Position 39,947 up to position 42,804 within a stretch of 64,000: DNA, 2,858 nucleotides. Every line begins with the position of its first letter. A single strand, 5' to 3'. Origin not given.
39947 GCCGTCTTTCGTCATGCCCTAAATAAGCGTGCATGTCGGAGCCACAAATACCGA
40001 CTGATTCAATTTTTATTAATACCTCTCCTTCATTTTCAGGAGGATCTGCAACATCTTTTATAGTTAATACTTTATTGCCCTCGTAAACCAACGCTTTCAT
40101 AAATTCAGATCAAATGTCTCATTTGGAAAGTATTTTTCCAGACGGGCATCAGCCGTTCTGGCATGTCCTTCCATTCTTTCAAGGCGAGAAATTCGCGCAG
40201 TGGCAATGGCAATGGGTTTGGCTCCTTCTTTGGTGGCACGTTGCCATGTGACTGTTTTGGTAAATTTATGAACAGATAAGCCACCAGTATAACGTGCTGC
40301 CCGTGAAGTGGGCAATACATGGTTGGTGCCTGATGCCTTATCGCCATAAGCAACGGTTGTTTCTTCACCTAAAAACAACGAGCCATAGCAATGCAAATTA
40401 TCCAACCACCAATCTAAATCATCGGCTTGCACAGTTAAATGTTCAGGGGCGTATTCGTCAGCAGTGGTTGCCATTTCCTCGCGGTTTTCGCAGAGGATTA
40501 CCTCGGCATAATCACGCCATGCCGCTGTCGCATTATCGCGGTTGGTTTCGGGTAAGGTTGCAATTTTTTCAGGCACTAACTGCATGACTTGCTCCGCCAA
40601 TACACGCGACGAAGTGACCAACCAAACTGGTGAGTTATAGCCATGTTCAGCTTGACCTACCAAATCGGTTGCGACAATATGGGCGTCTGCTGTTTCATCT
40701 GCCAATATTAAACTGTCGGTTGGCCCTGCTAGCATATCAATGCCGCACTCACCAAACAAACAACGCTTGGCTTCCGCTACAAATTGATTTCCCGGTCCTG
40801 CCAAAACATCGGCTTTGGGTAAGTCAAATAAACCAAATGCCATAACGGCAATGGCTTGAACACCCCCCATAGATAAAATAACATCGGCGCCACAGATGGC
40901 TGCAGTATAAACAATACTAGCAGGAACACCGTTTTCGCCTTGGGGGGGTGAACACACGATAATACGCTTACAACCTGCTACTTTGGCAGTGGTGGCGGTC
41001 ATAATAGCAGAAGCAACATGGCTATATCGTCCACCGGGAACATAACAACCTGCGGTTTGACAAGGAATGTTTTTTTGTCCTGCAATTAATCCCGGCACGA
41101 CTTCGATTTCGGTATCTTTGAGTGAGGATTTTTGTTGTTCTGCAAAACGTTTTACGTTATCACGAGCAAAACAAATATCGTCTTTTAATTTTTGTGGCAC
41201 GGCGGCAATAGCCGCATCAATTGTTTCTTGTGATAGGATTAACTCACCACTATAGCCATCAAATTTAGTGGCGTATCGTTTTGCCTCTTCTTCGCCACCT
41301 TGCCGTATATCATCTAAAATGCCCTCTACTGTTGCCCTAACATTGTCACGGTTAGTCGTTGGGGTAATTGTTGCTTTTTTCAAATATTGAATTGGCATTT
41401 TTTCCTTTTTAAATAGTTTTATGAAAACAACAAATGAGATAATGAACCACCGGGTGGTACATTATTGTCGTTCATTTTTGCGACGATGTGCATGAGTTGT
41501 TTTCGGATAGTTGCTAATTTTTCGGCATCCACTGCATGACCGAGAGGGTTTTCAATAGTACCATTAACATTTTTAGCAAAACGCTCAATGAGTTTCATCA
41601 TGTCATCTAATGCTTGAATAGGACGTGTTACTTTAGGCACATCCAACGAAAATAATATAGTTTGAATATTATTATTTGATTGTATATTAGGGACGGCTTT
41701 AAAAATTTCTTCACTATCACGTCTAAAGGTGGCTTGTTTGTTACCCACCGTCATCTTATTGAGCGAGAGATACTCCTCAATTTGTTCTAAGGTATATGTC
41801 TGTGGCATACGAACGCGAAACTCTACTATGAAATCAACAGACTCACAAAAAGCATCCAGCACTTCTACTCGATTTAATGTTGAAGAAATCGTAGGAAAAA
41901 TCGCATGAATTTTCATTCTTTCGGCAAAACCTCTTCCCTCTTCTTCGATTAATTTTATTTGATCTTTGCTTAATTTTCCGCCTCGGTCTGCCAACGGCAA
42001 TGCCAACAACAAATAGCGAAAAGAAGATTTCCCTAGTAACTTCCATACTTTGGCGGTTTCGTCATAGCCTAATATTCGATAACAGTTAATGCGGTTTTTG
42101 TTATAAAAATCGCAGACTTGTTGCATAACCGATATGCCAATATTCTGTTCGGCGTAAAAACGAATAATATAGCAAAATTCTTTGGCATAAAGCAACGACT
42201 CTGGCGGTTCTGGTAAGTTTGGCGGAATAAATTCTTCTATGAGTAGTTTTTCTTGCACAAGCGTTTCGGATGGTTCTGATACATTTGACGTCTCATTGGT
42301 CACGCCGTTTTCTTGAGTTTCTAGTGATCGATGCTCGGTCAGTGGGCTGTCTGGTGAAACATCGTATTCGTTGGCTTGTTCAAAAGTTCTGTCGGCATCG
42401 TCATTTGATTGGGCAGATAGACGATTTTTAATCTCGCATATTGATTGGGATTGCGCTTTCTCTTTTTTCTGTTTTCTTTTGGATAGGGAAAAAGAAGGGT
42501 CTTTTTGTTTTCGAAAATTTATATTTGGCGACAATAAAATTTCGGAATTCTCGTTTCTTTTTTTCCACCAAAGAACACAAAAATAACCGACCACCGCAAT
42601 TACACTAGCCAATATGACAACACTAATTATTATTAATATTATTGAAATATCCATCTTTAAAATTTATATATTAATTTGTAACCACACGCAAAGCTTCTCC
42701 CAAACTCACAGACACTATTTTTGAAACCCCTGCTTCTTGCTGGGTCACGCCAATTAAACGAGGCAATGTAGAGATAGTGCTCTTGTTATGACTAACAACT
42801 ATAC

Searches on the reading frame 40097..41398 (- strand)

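Call 30: search_protein_families(library=pfam, proteins=[window:40097-41398:-], max_evalue=0.00001)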
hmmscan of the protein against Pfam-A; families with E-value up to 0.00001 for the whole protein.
window:40097-41398:- (433 aa): 1 family
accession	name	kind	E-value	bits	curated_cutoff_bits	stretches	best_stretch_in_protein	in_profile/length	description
PF00815.25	Histidinol_dh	-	2.9e-132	442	27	1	14-420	5-411/411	Histidinol dehydrogenase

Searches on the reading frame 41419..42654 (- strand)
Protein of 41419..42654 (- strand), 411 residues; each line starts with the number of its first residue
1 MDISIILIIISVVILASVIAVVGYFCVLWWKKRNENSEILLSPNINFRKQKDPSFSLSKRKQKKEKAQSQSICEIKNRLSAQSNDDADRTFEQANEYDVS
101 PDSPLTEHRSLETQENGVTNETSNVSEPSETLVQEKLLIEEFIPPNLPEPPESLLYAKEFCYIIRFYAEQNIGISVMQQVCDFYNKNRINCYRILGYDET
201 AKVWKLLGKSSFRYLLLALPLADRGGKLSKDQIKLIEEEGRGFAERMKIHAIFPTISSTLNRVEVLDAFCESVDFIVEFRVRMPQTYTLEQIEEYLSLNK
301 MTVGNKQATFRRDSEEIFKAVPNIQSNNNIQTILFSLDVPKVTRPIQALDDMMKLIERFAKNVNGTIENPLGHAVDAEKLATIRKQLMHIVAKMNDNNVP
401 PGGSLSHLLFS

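Call 30: search_protein_families(library=pfam, proteins=[window:41419-42654:-], max_evalue=0.00001)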
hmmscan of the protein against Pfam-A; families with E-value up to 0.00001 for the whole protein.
window:41419-42654:- (411 aa): 0 families

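Call 43: search_protein_families(library=ncbifam, proteins=[window:41419-42654:-], max_evalue=0.00001)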
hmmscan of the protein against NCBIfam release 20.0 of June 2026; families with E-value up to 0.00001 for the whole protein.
window:41419-42654:- (411 aa): 1 family
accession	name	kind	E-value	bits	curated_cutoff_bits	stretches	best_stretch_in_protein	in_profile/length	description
TIGR02205.1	septum_zipA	equivalog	1.4e-07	31.9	119.65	0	327-387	224-284/284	cell division protein ZipA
